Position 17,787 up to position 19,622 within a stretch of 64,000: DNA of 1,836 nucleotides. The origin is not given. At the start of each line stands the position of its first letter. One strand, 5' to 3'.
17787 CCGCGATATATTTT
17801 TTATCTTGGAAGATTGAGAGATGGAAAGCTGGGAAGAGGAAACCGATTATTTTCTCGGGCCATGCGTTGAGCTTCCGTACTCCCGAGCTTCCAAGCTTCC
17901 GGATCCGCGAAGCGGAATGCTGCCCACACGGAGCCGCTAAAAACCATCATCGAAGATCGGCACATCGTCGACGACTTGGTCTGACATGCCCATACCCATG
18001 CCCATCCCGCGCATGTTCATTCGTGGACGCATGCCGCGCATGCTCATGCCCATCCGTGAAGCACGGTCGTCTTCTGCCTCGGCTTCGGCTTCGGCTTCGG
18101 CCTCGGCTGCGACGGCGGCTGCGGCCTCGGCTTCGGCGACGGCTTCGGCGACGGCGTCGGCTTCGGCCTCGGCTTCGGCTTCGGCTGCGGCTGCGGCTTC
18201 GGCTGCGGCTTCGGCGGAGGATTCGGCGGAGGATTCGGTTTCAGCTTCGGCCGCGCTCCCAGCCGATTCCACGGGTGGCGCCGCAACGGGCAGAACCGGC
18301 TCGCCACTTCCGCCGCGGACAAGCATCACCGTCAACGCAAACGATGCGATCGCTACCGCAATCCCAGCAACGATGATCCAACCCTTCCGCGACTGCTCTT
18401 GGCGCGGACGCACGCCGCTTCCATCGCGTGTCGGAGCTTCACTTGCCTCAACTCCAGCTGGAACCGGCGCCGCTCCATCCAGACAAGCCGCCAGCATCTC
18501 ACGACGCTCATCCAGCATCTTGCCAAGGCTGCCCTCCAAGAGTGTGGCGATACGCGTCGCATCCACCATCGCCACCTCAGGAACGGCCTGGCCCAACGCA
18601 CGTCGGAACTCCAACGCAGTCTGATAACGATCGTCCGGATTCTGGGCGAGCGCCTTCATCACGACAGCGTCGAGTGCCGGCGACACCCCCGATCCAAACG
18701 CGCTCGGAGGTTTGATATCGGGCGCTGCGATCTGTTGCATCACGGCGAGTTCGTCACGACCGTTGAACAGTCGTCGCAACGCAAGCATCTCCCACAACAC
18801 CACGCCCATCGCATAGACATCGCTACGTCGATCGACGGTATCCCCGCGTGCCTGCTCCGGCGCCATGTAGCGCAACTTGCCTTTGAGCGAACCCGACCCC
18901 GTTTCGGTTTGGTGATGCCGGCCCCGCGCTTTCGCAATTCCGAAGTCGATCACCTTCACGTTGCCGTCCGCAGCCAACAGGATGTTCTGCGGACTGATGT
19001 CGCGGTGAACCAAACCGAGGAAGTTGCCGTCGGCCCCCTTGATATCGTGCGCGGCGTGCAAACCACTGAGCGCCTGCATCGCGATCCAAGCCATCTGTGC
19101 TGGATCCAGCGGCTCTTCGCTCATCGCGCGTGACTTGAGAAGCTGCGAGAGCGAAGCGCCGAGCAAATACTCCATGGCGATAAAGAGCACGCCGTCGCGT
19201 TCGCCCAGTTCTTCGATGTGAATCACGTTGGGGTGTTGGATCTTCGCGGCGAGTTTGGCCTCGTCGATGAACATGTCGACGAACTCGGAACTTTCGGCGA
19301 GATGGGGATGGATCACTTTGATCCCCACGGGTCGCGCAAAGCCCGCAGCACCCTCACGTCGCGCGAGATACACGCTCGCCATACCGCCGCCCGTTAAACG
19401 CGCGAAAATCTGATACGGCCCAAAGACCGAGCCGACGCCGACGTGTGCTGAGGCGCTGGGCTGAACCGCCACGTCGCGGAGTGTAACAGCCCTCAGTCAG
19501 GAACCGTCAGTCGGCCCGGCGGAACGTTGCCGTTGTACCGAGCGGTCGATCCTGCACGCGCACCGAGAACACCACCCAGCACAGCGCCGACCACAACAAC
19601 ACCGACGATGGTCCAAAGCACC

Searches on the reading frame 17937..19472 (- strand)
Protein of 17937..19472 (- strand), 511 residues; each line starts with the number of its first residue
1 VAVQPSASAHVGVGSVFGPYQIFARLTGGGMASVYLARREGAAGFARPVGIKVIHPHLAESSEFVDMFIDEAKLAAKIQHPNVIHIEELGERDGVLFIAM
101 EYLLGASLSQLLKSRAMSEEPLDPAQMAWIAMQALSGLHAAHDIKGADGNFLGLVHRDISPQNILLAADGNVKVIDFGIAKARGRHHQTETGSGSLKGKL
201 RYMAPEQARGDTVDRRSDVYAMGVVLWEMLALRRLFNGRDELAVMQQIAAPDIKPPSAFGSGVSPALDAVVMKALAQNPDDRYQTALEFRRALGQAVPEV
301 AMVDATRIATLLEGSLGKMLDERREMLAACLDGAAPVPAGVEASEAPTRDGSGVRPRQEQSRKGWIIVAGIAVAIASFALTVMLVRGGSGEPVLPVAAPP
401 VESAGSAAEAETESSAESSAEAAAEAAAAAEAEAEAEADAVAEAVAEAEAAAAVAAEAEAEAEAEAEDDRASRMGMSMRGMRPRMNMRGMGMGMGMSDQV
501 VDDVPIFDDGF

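Call 45: search_protein_families(library=pfam, max_evalue=0.01, proteins=[window:17937-19472:-])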
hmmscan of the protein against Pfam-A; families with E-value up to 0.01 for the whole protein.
window:17937-19472:- (511 aa): 5 families
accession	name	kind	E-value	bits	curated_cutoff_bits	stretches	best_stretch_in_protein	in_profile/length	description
PF00069.31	Pkinase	-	2.1e-36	126.1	31.7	1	24-284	5-253/263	Protein kinase domain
PF07714.23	PK_Tyr_Ser-Thr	-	2.3e-29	102.9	23.1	1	25-282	6-248/258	Protein tyrosine and serine/threonine kinase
PF01636.29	APH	-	0.00045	20.5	23.2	0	150-180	166-197/239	Phosphotransferase enzyme family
PF17667.7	Pkinase_fungal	-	0.0025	17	24.1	1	153-210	307-367/387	Fungal protein kinase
PF03109.22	ABC1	-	0.0054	16.3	22.9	0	153-187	187-221/244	ABC1 atypical kinase-like domain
